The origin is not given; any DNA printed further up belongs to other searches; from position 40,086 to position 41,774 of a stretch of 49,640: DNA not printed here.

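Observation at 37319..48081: Candidate surface locus for nucleic-acid capture, cleavage, import and finishing: CUT1 ABC importer + three lipoproteins + two DHH nucleases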

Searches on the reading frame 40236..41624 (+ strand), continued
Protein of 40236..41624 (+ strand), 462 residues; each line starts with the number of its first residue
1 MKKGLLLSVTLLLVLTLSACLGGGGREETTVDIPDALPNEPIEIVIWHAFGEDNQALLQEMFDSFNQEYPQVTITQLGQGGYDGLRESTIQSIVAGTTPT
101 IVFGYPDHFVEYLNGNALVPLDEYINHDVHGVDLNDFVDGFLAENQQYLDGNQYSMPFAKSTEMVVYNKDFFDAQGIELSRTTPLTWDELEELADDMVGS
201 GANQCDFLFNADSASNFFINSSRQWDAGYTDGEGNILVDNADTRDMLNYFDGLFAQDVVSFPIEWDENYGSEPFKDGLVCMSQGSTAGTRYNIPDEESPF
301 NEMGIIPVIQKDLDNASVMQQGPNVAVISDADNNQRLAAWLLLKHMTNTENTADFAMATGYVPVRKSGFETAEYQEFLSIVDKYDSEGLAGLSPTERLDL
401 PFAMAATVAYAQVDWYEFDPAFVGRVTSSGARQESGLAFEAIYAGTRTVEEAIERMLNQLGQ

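Call 42: search_protein_families(library=ncbifam, proteins=[L076:9506-11440:+, L061:9485-11344:+, L079:8864-11368:+, L055:9983-11644:+, L044:9842-11320:+, L077:10001-11455:+], max_evalue=0.001)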
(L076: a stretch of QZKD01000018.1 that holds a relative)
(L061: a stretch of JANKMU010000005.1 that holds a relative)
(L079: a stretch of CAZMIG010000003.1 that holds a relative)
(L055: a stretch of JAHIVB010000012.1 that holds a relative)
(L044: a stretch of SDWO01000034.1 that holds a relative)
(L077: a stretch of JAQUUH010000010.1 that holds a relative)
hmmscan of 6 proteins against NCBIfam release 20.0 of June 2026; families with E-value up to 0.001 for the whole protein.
L076:9506-11440:+ (644 aa): 6 families
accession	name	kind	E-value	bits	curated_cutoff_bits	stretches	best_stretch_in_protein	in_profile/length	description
NF008211.0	PRK10974.1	equivalog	2.5e-26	92.2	411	2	200-361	27-185/439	sn-glycerol-3-phosphate ABC transporter substrate-binding protein UgpB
NF045826.1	lipo_P68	equivalog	1.5e-09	36.9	200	1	238-336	81-173/669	P68 family surface lipoprotein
NF033932.1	LapB_rpt_80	domain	1.6e-05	25.1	45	0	79-107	1-30/83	LapB repeat-containing protein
TIGR03850.1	bind_CPR_0540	equivalog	3.1e-05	22.8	299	1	242-359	72-193/437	carbohydrate ABC transporter substrate-binding protein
NF012211.1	tand_rpt_95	domain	9.1e-05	22.3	90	1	51-106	32-87/98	tandem-95 repeat protein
TIGR03769.1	P_ac_wall_RPT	domain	0.0001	22.8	30.9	0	78-103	12-39/41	TIGR03769 domain-containing protein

L061:9485-11344:+ (619 aa): 3 families
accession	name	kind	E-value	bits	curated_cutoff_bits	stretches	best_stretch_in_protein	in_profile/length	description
NF008211.0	PRK10974.1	equivalog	1.8e-21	76.2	411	1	196-564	25-375/439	sn-glycerol-3-phosphate ABC transporter substrate-binding protein UgpB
NF045826.1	lipo_P68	equivalog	1.6e-08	33.5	200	1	228-334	72-173/669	P68 family surface lipoprotein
TIGR03850.1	bind_CPR_0540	equivalog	8.1e-07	28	299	1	211-358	47-194/437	carbohydrate ABC transporter substrate-binding protein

L079:8864-11368:+ (834 aa): 4 families
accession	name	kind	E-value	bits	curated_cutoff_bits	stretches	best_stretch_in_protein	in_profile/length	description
NF008211.0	PRK10974.1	equivalog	2.9e-23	82.1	411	2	388-551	25-185/439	sn-glycerol-3-phosphate ABC transporter substrate-binding protein UgpB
NF045826.1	lipo_P68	equivalog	1.6e-05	23.6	200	1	429-526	82-173/669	P68 family surface lipoprotein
TIGR03850.1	bind_CPR_0540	equivalog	0.0001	21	299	1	432-551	72-195/437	carbohydrate ABC transporter substrate-binding protein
TIGR03769.1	P_ac_wall_RPT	domain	0.00063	20.3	30.9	0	187-212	12-39/41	TIGR03769 domain-containing protein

L055:9983-11644:+ (553 aa): 2 families
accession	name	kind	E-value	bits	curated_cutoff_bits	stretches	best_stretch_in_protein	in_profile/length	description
NF045826.1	lipo_P68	equivalog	3.3e-10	39.1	200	1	157-216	128-190/669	P68 family surface lipoprotein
NF008211.0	PRK10974.1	equivalog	2.1e-05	23.3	411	0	411-441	328-358/439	sn-glycerol-3-phosphate ABC transporter substrate-binding protein UgpB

L044:9842-11320:+ (492 aa): 3 families
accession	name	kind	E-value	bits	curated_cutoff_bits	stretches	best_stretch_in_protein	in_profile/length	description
NF008211.0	PRK10974.1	equivalog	1.4e-19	70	411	1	65-399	27-365/439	sn-glycerol-3-phosphate ABC transporter substrate-binding protein UgpB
NF045826.1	lipo_P68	equivalog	5.5e-07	28.4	200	1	101-195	79-173/669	P68 family surface lipoprotein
TIGR03850.1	bind_CPR_0540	equivalog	0.00027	19.7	299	0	3-204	2-179/437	carbohydrate ABC transporter substrate-binding protein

L077:10001-11455:+ (484 aa): 4 families
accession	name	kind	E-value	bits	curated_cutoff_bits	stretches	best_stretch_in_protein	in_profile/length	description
NF008211.0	PRK10974.1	equivalog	1.1e-18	67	411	1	42-478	21-425/439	sn-glycerol-3-phosphate ABC transporter substrate-binding protein UgpB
TIGR03850.1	bind_CPR_0540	equivalog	3e-14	52.5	299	1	5-201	3-190/437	carbohydrate ABC transporter substrate-binding protein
NF045826.1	lipo_P68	equivalog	3.8e-14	52.1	200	1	1-179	1-171/669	P68 family surface lipoprotein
NF053763.1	ABCarbgalBndGanS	equivalog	5.3e-06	25.4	700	1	9-202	5-176/420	galactooligosaccharide ABC transporter substrate-binding protein GanS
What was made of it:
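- On NCBIfam P68 family surface lipoprotein (lipo_P68, NF045826; link to mycoplasma P80/P81/MslA not established): Relatives score 24-52 bits (call 42).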

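Call 53: search_protein_families(library=pfam, proteins=[L027:17455-18705:+, L021:19291-20976:+, L038:18362-20065:+, L018:18897-20636:+, L076:18314-19180:+, L061:17610-18443:+, L061:20395-21261:+, L044:19804-21312:+, L047:18457-20115:+, L055:20185-21264:-], max_evalue=0.001)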
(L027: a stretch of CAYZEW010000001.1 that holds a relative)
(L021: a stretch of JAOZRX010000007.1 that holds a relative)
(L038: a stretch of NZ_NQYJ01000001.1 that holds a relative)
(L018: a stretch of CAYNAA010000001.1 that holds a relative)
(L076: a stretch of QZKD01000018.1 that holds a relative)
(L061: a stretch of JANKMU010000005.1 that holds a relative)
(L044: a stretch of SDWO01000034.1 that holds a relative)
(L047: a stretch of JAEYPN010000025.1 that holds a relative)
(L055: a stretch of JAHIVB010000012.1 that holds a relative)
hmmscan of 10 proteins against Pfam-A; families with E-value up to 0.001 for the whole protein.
L027:17455-18705:+ (416 aa): 3 families
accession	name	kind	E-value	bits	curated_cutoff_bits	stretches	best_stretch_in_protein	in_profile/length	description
PF16403.11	Bact_surface_Ig-like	-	2.4e-14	53.6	27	1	34-102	2-71/71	Bacterial surface protein, Ig-like domain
PF00753.33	Lactamase_B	-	3e-12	47.3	22.7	1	133-336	5-188/196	Metallo-beta-lactamase superfamily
PF16661.11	Lactamase_B_6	-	0.00086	19.2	27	0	139-193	2-56/193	Metallo-beta-lactamase superfamily domain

L021:19291-20976:+ (561 aa): 2 families
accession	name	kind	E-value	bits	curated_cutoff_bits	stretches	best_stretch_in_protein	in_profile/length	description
PF02690.20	Na_Pi_cotrans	-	2.3e-60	203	29.1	2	25-160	1-136/137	Na+/Pi-cotransporter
PF01895.24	PhoU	-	9.9e-27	93.6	23.5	2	463-544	2-86/89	PhoU domain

L038:18362-20065:+ (567 aa): 2 families
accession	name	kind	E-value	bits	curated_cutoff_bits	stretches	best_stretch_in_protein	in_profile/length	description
PF02690.20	Na_Pi_cotrans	-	4.2e-61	205.4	29.1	2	24-159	1-136/137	Na+/Pi-cotransporter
PF01895.24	PhoU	-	1.3e-29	102.8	23.5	2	465-545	2-86/89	PhoU domain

L018:18897-20636:+ (579 aa): 2 families
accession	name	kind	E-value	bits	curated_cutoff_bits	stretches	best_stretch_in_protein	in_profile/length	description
PF02690.20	Na_Pi_cotrans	-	3.4e-61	205.7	29.1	2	40-175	1-136/137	Na+/Pi-cotransporter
PF01895.24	PhoU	-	2e-26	92.6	23.5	2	478-558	2-86/89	PhoU domain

L076:18314-19180:+ (288 aa): 0 families

L061:17610-18443:+ (277 aa): 0 families

L061:20395-21261:+ (288 aa): 1 family
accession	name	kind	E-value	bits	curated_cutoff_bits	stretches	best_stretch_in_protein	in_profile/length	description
PF01171.26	ATP_bind_3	-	1e-19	71.4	27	1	51-215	1-162/182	PP-loop family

L044:19804-21312:+ (503 aa): 2 families
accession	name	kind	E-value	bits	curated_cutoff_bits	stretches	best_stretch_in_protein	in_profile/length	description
PF02690.20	Na_Pi_cotrans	-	2.7e-58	196.3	29.1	2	29-164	1-136/137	Na+/Pi-cotransporter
PF01895.24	PhoU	-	6.3e-16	59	23.5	1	364-448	2-87/89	PhoU domain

L047:18457-20115:+ (552 aa): 2 families
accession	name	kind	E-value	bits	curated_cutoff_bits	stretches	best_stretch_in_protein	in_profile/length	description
PF02690.20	Na_Pi_cotrans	-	2.6e-59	199.6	29.1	2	19-154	1-136/137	Na+/Pi-cotransporter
PF01895.24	PhoU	-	3.1e-26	92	23.5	2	457-537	3-86/89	PhoU domain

L055:20185-21264:- (359 aa): 2 families
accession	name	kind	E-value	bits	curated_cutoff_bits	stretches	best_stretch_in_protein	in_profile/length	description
PF04231.19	Endonuclease_1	-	1.1e-34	120.6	25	2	267-348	146-235/235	Endonuclease I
PF07523.18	Big_3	-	6.6e-09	36.4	21.2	1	71-137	2-68/68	Bacterial Ig-like domain (group 3)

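Call 65: predict_structure(alignment_id=A1)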
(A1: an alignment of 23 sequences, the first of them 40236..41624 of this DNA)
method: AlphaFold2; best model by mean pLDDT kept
length: 462 residues; sequences in the alignment: 23
mean_pLDDT: 89.4   pTM: 0.85
mean pLDDT of the five models: 89.4, 88.6, 87.9, 87.4, 85.2
residues with pLDDT >= 90: 324; 70-90: 107; 50-70: 16; < 50: 15
segments of 3 or more residues with pLDDT < 50: 2-4, 13-24
pLDDT, mean of each block of 10 residues (from residue 1): 55 45 57 93 95 87 96 94 89 91 90 86 94 93 79 91 95 95 95 93 93 92 90 88 97 95 80 89 90 87 95 90 92 97 97 93 95 97 95 95 95 90 84 94 97 95 80
secondary structure, 60 per line:
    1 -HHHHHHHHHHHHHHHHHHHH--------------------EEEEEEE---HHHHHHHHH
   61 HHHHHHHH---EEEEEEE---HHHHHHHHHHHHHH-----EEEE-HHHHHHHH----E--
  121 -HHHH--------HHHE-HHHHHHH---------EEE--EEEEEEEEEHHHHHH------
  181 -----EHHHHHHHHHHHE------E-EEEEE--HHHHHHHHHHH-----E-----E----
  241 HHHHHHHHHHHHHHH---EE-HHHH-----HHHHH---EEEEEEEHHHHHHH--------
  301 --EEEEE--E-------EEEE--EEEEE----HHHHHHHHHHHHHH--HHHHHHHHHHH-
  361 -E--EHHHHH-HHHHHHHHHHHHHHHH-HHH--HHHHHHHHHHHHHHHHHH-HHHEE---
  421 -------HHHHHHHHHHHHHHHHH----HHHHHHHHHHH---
elements in order: H2-21 E42-48 H52-68 E72-78 H82-95 E101-104 H106-113 H122-125 H139-145 E155-157 E160-168 H169-174 H187-197 E207-211 H214-224 H241-255 H262-265 H271-275 E279-285 H286-292 E303-307 E318-321 E324-328 H333-346 H349-359 H366-370 H372-387 H394-411 H428-444 H449-459
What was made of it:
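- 40236..41624 (+): Substrate-binding lipoprotein (462 aa), UgpB/U3GBP branch of CUT1; proposed di-/oligonucleotide receptor. The AF2 model has pLDDT 89 (call 65).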

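Call 68: fold_search(model_id=the predicted structure, library=pdb)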
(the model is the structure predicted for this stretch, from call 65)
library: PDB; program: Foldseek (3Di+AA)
matches with E <= 10: 1604; with E <= 0.001: 1063
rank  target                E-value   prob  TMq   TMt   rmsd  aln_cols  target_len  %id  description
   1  7c14_A                5.5e-25  1.00  0.70  0.81   3.8       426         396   20  Crystal structure of a dinucleotide-binding protein (Q274A) of ABC transporter endogenously bound to uridylyl-3'-5'-ph (released 2021-03-10)
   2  7c0l_A                6.5e-25  1.00  0.69  0.80   4.1       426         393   20  Crystal structure of a dinucleotide-binding protein of ABC transporter endogenously bound to uridylyl-3'-5'-phospho-gu (released 2021-03-10)
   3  7c0v_A                7.3e-25  1.00  0.70  0.81   3.8       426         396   20  Crystal structure of a dinucleotide-binding protein (Y224A) of ABC transporter endogenously bound to uridylyl-3'-5'-ph (released 2021-03-10)
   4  7c0u_A                1.2e-24  1.00  0.70  0.81   3.8       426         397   20  Crystal structure of a dinucleotide-binding protein (S127A) of ABC transporter endogenously bound to uridylyl-3'-5'-ph (released 2021-03-10)
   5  7c0z_B                1.4e-24  1.00  0.69  0.80   3.9       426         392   20  Crystal structure of a dinucleotide-binding protein (Y246A) of ABC transporter endogenously bound to uridylyl-3'-5'-ph (released 2021-03-10)
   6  7c0v_B                1.4e-24  1.00  0.70  0.81   3.6       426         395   20  Crystal structure of a dinucleotide-binding protein (Y224A) of ABC transporter endogenously bound to uridylyl-3'-5'-ph (released 2021-03-10)
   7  7c16_A                1.6e-24  1.00  0.69  0.79   4.2       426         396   19  Crystal structure of a dinucleotide-binding protein (Y224A/Y246A) of ABC transporter endogenously bound to uridylyl-3' (released 2021-03-10)
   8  7c0y_A                1.9e-24  1.00  0.68  0.78   4.3       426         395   20  Crystal structure of a dinucleotide-binding protein (Y246A) of ABC transporter endogenously bound to uridylyl-3'-5'-ph (released 2021-03-10)
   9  7c0o_A                2.7e-24  1.00  0.70  0.80   3.8       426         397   20  Crystal structure of a dinucleotide-binding protein (Y56F) of ABC transporter endogenously bound to uridylyl-3'-5'-pho (released 2021-03-10)
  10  7c14_B                2.7e-24  1.00  0.70  0.81   3.8       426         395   20  Crystal structure of a dinucleotide-binding protein (Q274A) of ABC transporter endogenously bound to uridylyl-3'-5'-ph (released 2021-03-10)
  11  7c0w_B                2.7e-24  1.00  0.69  0.80   4.0       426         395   20  Crystal structure of a dinucleotide-binding protein (Y224A) of ABC transporter endogenously bound to uridylyl-3'-5'-ph (released 2021-03-10)
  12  7c0y_B                2.9e-24  1.00  0.68  0.78   4.3       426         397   20  Crystal structure of a dinucleotide-binding protein (Y246A) of ABC transporter endogenously bound to uridylyl-3'-5'-ph (released 2021-03-10)
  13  7c0r_A                3.6e-24  1.00  0.69  0.79   4.1       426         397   20  Crystal structure of a dinucleotide-binding protein (F79A) of ABC transporter endogenously bound to uridylyl-3'-5'-pho (released 2021-03-10)
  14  7c0t_A                3.8e-24  1.00  0.70  0.81   3.6       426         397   20  Crystal structure of a dinucleotide-binding protein (N81A) of ABC transporter endogenously bound to uridylyl-3'-5'-pho (released 2021-03-10)
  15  7c0t_B                4.3e-24  1.00  0.70  0.81   3.6       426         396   20  Crystal structure of a dinucleotide-binding protein (N81A) of ABC transporter endogenously bound to uridylyl-3'-5'-pho (released 2021-03-10)
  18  7c0x_A                7.6e-24  1.00  0.70  0.81   3.8       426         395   20  Crystal structure of a dinucleotide-binding protein (T240A) of ABC transporter endogenously bound to uridylyl-3'-5'-ph (released 2021-03-10)
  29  4mfi                  5.9e-23  1.00  0.74  0.83   3.7       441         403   20  Crystal structure of Mycobacterium tuberculosis UgpB (released 2014-07-23)
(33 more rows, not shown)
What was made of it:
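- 40236..41624 (+): The top 23 Foldseek PDB hits are the T. thermophilus dinucleotide-binding protein (E 5e-25, TMt 0.81; call 68).
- The structural margin between the dinucleotide-binding protein and the UgpBs is small (E 5e-25 against 2e-23; Mtb 4mfi has a TMt of 0.83; call 68).
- Tried and rejected: The identity of the 7C0x entries was instead confirmed from the PDB titles in call 68.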

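Call 69: search_solved_structures(query=A1, max_evalue=1e-10, show_alignments=5)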
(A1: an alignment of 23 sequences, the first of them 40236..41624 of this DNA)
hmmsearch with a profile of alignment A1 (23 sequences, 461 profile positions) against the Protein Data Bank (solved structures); distinct sequences matched with E-value up to 1e-10: 30.
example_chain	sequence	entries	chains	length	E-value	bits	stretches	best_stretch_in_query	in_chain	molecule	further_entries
7c0x_A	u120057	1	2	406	2.8e-30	108.8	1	38-386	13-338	Sugar ABC transporter, periplasmic sugar-binding protein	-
7c0f_A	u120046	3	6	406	3.2e-30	108.6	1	38-386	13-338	Sugar ABC transporter, periplasmic sugar-binding protein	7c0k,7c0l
7c0t_A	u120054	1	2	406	7.1e-30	107.4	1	38-386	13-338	Sugar ABC transporter, periplasmic sugar-binding protein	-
7c0v_A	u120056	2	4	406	1.6e-29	106.3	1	38-386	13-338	Sugar ABC transporter, periplasmic sugar-binding protein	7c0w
7c0u_A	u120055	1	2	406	1.7e-29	106.1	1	38-386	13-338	Sugar ABC transporter, periplasmic sugar-binding protein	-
7c0o_A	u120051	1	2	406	2.1e-29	105.9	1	38-386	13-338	Sugar ABC transporter, periplasmic sugar-binding protein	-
7c0r_A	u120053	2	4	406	2.1e-29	105.9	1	38-386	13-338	Sugar ABC transporter, periplasmic sugar-binding protein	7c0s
7c0y_A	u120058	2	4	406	3.8e-29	105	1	38-386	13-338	Sugar ABC transporter, periplasmic sugar-binding protein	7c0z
7c14_A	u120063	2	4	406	5e-29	104.6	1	38-386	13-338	Sugar ABC transporter, periplasmic sugar-binding protein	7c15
7c16_A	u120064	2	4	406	1.1e-28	103.5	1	38-386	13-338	Sugar ABC transporter, periplasmic sugar-binding protein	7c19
6r1b_B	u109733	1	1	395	3.5e-27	98.5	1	44-387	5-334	Putative Sn-glycerol-3-phosphate-binding lipoprotein UgpB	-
6r1b_A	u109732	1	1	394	3.6e-27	98.5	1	44-387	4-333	Putative Sn-glycerol-3-phosphate-binding lipoprotein UgpB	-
4mfi_A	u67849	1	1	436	4.4e-27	98.2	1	44-387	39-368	Sn-glycerol-3-phosphate ABC transporter substrate-binding protein UspB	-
6r1b_D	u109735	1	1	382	6.4e-26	94.4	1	44-375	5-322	Putative Sn-glycerol-3-phosphate-binding lipoprotein UgpB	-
6r1b_C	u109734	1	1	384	6.6e-26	94.4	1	44-375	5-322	Putative Sn-glycerol-3-phosphate-binding lipoprotein UgpB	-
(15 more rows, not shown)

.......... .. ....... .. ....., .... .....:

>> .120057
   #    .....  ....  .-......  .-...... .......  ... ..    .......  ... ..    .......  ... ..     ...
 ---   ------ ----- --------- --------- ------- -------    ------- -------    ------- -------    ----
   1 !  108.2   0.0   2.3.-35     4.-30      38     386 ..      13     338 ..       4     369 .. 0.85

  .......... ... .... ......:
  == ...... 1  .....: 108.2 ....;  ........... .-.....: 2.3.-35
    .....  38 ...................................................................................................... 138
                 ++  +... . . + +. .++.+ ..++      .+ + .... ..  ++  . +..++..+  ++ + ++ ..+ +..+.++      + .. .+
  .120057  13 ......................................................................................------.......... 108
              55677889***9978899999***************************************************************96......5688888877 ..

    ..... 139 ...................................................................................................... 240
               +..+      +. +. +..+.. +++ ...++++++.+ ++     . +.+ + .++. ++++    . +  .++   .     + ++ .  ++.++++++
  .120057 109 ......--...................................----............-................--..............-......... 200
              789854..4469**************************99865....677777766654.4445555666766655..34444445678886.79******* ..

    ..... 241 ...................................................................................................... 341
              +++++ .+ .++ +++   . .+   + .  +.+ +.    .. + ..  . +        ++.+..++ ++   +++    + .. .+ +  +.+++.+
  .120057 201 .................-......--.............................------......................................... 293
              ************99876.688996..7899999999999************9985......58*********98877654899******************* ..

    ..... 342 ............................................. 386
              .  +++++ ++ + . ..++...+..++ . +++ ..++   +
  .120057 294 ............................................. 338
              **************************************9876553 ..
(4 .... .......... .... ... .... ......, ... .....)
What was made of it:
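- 40236..41624 (+): That protein is also the top hit of the family profile (108.8 bits; call 69).
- On Dinucleotide (U3G)-binding protein, SBP subcluster D-I: The 7c0x series is top in hmmsearch (108.8 bits; call 69) and takes the top 23 Foldseek hits (call 68).
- Closest known: Thermus thermophilus dinucleotide. Same: It is the best PDB match to the SBP family, both by profile (108.8 bits; call 69) and by fold (TMt 0.81; call 68).
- The dinucleotide-binding protein is the top structural and profile match (calls 68, 69). Its best structural and profile match binds a dinucleotide (calls 68, 69).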

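Call 74: search_protein_families(library=ncbifam, proteins=[L014:18729-19652:+, L014:19739-20692:+], max_evalue=0.00001)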
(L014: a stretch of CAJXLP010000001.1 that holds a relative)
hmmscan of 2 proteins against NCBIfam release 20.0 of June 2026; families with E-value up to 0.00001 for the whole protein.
L014:18729-19652:+ (307 aa): 1 family
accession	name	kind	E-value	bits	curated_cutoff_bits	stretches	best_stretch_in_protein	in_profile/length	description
TIGR02136.1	ptsS_2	subfamily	8.4e-36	123.7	206.6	2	23-159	160-291/295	phosphate ABC transporter substrate-binding protein PstS family protein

L014:19739-20692:+ (317 aa): 11 families
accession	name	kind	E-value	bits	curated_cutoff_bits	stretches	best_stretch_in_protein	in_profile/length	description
TIGR02138.1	phosphate_pstC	equivalog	1.1e-60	205.2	196.45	1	20-312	2-295/296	phosphate ABC transporter permease subunit PstC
TIGR00974.1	3a0107s02c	equivalog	7.8e-35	120.3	193.45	1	36-311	9-269/272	phosphate ABC transporter permease PstA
NF008435.0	PRK11275.1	equivalog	8.9e-19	67.7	502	1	67-307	52-308/319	phosphate ABC transporter permease PstC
TIGR01581.1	Mo_ABC_porter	hypoth_equivalog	1.2e-13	51.1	210.3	1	90-255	23-187/225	ABC transporter permease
NF006939.0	PRK09421.1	equivalog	8.6e-11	41.7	262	1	90-252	12-174/230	molybdate ABC transporter permease subunit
TIGR02141.1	modB_ABC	equivalog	2.4e-10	40.4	182.6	1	93-254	3-163/208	molybdate ABC transporter permease subunit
NF008430.0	PRK11268.1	equivalog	2e-09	36.9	439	1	85-250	78-232/295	phosphate ABC transporter permease PstA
NF038017.1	ABC_perm1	subfamily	7.8e-09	35.8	100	1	93-263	1-155/184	ABC transporter permease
TIGR00969.1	3a0106s02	subfamily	1.4e-08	34.6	240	1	92-255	65-227/272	sulfate ABC transporter permease subunit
TIGR02139.1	permease_CysT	equivalog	2.3e-08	33.9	246.1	1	90-255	48-216/265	sulfate ABC transporter permease subunit CysT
NF040839.1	tungstate_WtpB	equivalog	2.5e-08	33.9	340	1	89-250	45-204/251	tungstate ABC transporter permease WtpB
